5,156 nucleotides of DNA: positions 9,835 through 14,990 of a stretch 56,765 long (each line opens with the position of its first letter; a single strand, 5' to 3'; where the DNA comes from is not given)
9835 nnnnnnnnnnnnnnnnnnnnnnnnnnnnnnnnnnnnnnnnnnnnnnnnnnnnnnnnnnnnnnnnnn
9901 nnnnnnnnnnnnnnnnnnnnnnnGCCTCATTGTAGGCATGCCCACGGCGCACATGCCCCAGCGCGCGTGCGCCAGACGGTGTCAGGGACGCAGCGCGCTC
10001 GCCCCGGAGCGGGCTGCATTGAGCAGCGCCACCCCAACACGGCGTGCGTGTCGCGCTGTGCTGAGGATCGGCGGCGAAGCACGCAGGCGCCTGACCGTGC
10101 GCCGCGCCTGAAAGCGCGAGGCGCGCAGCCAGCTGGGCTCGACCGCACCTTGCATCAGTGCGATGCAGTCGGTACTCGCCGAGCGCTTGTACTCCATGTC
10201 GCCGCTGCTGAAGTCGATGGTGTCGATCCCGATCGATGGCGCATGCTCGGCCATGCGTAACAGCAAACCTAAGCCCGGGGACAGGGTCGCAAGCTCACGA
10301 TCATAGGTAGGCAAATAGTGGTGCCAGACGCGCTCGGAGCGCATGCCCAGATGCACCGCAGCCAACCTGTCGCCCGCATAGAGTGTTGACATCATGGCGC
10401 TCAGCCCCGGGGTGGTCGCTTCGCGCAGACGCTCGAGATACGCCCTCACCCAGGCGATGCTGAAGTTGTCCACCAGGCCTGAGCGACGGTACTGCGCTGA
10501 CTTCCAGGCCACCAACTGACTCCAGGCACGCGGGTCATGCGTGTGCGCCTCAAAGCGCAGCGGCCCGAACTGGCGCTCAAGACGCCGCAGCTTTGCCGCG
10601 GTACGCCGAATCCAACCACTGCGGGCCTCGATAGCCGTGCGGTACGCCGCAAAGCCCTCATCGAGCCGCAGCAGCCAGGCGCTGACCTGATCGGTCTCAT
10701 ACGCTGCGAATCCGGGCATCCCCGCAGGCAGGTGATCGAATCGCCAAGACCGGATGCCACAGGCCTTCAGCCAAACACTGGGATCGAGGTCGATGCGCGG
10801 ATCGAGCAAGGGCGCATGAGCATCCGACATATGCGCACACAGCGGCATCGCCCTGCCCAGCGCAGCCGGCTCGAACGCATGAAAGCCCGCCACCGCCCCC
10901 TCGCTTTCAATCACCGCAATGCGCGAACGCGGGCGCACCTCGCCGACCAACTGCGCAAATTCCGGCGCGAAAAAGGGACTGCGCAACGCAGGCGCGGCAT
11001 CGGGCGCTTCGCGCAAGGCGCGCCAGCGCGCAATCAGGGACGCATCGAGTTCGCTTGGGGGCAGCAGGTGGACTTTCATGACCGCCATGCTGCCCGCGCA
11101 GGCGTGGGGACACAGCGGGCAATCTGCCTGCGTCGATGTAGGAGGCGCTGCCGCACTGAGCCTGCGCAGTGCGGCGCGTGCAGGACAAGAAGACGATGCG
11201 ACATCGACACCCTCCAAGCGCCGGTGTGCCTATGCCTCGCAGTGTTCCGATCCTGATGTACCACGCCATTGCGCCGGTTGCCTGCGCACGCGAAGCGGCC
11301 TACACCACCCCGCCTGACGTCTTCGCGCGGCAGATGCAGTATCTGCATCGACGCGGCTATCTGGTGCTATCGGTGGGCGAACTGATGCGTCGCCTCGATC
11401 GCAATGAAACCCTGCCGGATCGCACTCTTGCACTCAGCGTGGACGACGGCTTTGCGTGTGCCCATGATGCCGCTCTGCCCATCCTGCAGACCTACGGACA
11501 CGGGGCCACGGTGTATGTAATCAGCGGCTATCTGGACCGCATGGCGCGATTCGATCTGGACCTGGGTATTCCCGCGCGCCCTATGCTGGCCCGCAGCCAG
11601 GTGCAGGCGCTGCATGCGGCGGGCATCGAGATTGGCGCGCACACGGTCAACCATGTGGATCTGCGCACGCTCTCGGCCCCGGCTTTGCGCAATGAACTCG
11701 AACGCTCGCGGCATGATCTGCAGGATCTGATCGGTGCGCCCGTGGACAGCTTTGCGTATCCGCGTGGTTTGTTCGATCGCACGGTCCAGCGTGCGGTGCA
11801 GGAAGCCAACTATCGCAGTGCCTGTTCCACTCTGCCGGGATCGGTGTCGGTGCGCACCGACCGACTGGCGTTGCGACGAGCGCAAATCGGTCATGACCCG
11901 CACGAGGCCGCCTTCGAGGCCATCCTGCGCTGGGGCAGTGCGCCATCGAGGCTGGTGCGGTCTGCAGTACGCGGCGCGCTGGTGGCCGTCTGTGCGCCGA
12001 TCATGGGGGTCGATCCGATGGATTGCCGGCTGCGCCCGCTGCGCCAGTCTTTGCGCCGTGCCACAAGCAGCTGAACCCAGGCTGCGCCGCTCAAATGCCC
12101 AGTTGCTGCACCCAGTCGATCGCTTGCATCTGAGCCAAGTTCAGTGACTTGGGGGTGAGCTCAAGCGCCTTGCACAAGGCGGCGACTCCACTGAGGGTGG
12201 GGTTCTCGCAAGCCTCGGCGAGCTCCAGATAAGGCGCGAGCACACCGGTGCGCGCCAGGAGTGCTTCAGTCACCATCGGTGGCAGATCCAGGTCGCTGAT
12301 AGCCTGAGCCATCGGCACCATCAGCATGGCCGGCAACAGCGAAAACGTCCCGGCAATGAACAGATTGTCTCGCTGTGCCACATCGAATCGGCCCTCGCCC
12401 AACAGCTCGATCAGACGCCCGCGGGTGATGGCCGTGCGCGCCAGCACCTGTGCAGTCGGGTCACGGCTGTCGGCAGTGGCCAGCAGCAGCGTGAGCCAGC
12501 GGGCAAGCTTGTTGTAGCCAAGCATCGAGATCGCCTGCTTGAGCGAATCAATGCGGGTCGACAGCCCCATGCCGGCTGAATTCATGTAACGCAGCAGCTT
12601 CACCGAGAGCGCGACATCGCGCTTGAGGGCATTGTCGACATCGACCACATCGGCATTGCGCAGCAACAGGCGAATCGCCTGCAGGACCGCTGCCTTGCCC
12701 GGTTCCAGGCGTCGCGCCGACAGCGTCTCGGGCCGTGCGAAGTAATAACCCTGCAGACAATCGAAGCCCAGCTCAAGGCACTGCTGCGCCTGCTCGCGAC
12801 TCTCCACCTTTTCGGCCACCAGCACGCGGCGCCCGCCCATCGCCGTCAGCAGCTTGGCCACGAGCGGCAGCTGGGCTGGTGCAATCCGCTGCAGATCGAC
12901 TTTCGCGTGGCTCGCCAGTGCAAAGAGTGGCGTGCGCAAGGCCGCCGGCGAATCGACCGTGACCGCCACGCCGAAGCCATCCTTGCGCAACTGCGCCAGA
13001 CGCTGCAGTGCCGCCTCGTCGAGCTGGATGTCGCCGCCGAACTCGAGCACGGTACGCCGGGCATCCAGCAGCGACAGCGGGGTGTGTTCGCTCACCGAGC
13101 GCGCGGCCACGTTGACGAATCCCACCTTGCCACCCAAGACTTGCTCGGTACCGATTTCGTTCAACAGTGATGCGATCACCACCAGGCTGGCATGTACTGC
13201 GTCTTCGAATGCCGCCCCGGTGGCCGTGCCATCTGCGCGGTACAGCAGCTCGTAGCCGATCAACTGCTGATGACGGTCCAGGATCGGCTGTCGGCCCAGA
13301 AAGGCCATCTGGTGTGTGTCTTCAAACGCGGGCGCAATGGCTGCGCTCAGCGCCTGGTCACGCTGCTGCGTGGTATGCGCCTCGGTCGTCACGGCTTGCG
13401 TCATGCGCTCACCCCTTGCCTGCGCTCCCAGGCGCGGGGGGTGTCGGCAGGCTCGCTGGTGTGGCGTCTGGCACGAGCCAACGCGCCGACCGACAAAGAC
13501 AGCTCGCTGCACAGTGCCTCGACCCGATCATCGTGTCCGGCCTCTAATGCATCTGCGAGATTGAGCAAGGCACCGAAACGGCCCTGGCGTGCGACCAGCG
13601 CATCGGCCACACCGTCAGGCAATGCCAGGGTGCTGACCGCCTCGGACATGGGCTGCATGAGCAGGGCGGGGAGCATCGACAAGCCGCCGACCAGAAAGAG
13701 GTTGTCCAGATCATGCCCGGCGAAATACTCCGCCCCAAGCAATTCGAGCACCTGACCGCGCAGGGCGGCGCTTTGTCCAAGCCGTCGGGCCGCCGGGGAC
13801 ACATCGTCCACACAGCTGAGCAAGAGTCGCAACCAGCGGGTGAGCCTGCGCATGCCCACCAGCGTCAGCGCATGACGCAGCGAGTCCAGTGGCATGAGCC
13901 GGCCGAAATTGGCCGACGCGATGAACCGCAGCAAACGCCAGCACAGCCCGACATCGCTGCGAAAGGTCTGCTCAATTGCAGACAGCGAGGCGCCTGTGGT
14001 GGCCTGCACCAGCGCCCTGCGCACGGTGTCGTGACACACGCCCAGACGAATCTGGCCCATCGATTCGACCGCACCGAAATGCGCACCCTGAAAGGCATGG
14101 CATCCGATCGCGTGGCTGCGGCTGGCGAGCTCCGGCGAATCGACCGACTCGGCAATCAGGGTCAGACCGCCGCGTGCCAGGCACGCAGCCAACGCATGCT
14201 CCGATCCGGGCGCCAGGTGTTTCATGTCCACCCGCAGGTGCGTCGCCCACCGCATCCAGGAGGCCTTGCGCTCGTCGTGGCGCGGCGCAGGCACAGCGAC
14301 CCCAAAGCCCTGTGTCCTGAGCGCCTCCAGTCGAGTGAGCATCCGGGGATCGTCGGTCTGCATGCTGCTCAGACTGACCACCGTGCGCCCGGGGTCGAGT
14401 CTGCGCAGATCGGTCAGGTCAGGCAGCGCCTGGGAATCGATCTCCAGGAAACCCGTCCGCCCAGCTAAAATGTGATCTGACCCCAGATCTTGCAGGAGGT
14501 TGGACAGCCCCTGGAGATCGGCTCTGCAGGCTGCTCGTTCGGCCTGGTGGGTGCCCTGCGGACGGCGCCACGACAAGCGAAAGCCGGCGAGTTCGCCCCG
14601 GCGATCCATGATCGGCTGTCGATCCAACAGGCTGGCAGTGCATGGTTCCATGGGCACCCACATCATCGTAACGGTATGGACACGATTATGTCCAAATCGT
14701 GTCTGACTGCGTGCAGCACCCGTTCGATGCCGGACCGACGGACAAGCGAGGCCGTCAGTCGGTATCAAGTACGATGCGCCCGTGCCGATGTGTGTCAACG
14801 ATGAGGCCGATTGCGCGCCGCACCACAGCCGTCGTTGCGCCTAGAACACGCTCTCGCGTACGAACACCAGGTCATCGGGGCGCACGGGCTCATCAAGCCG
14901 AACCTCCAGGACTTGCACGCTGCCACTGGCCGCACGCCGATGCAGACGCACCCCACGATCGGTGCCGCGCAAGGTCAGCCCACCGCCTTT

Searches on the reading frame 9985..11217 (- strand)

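Call 48: search_protein_families(library=pfam, proteins=[window:9985-11217:-], max_evalue=0.0001)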
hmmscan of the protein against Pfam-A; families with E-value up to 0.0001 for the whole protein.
window:9985-11217:- (411 aa): 1 family
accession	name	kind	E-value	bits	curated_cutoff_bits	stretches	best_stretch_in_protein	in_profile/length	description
PF13480.13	Acetyltransf_6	-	1.5e-31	109.9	22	1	205-345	6-143/143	Acetyltransferase (GNAT) domain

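Call 52: search_protein_families(library=ncbifam, proteins=[window:9985-11217:-], max_evalue=0.0001)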
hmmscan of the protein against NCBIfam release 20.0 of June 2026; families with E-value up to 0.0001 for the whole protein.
window:9985-11217:- (411 aa): 0 families

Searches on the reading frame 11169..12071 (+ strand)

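Call 48: search_protein_families(library=pfam, proteins=[window:11169-12071:+], max_evalue=0.0001)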
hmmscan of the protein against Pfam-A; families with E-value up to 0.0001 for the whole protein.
window:11169-12071:+ (301 aa): 1 family
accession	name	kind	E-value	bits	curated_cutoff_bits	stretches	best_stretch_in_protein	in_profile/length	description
PF01522.26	Polysacc_deac_1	-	2.3e-25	89.4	23.1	1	81-217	3-123/124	Polysaccharide deacetylase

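Call 52: search_protein_families(library=ncbifam, proteins=[window:11169-12071:+], max_evalue=0.0001)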
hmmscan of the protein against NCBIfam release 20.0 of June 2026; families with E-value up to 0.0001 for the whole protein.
window:11169-12071:+ (301 aa): 7 families
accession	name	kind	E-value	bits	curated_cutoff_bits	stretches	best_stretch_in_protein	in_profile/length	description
TIGR03938.2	deacetyl_PgaB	equivalog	1.6e-17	63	321.9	1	27-161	4-144/621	poly-beta-1,6-N-acetyl-D-glucosamine N-deacetylase PgaB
NF050820.1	PolSacchBiosHfsH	equivalog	1.7e-10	41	400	1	79-211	28-152/249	oligosaccharide deacetylase HfsH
TIGR03933.1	PIA_icaB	equivalog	2.4e-09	37.1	248.35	1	45-247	33-236/245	intercellular adhesin biosynthesis polysaccharide N-deacetylase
NF011177.0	PRK14582.1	equivalog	1.8e-08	33.1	923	1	29-161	52-187/671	poly-beta-1,6-N-acetyl-D-glucosamine N-deacetylase PgaB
NF011176.0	PRK14581.1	equivalog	4.2e-08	31.8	1091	1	51-162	73-188/673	poly-beta-1,6-N-acetyl-D-glucosamine N-deacetylase PgaB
TIGR02764.1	spore_ybaN_pdaB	equivalog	6.8e-08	32.5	237.4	1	144-216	50-122/191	polysaccharide deacetylase family sporulation protein PdaB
TIGR02873.1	spore_ylxY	hypoth_equivalog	4.3e-06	26.2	391.5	1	145-215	130-200/268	probable sporulation protein, polysaccharide deacetylase family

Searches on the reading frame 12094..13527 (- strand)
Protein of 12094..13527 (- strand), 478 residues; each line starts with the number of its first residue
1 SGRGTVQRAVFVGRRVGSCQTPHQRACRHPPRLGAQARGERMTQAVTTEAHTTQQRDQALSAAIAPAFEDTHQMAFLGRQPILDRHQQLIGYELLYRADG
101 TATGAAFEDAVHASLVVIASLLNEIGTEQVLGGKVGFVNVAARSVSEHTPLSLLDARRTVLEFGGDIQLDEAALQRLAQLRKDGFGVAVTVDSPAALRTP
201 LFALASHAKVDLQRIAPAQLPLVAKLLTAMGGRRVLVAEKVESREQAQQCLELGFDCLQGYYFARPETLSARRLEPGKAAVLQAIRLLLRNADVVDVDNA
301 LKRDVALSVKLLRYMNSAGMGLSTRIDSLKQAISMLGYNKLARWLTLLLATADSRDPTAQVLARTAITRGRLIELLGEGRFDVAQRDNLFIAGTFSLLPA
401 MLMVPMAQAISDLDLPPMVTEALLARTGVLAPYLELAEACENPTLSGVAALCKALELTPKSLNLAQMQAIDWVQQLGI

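Call 20: search_protein_families(library=pfam, proteins=[window:12094-13527:-], max_evalue=0.001)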
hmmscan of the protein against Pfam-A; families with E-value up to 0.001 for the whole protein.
window:12094-13527:- (478 aa): 2 families
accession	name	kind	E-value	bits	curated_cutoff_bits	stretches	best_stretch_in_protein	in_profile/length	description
PF08668.18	HDOD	-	7.7e-11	42.3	22.9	1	290-393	16-125/196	HDOD domain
PF00563.25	EAL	-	4.4e-09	36.5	31.3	1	236-266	206-236/236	EAL domain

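Call 52: search_protein_families(library=ncbifam, proteins=[window:12094-13512:-], max_evalue=0.0001)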
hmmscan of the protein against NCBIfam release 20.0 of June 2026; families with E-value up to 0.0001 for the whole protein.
window:12094-13512:- (473 aa): 0 families

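Call 53: search_solved_structures(query=window:12094-13512:-, max_evalue=0.01, show_alignments=2)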
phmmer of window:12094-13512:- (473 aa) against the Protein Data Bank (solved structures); distinct sequences matched with E-value up to 0.01: 1.
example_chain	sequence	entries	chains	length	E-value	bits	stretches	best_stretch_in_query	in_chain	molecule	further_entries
4q6j_A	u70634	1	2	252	0.0066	18.7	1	217-264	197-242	Lmo0131 protein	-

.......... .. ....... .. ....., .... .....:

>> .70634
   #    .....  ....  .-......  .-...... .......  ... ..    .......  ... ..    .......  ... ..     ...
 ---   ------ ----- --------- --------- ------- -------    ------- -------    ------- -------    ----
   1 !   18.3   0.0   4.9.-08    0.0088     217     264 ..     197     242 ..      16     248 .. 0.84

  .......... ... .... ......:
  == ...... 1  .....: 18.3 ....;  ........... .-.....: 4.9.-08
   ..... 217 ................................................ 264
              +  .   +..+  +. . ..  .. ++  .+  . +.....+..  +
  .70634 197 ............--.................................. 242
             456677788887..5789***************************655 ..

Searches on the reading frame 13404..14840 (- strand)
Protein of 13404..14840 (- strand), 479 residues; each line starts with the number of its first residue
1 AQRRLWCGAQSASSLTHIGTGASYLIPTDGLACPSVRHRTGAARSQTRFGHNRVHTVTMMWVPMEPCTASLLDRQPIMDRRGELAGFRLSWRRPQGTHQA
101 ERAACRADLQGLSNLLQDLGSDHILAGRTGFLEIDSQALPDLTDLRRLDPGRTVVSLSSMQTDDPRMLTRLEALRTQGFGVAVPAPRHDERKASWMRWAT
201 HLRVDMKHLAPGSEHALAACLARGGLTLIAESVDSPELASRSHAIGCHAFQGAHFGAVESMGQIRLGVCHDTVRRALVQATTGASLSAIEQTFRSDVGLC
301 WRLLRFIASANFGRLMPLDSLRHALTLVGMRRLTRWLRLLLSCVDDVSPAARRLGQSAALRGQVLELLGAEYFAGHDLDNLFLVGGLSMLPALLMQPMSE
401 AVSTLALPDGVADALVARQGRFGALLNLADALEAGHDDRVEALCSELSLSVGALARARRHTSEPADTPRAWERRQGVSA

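Call 20: search_protein_families(library=pfam, proteins=[window:13404-14840:-], max_evalue=0.001)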
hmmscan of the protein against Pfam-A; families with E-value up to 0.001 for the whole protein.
window:13404-14840:- (479 aa): 2 families
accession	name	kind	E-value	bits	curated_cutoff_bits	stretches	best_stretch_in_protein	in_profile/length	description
PF08668.18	HDOD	-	4e-06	26.9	22.9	1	281-334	17-70/196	HDOD domain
PF00563.25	EAL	-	2.3e-05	24.3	31.3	0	217-256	195-234/236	EAL domain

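Call 52: search_protein_families(library=ncbifam, proteins=[window:13404-14798:-], max_evalue=0.0001)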
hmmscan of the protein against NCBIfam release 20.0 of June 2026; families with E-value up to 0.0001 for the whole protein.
window:13404-14798:- (465 aa): 0 families

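Call 54: search_solved_structures(query=window:13404-14798:-, max_evalue=0.01, show_alignments=1)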
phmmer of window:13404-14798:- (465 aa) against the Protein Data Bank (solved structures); distinct sequences matched with E-value up to 0.01: 0.
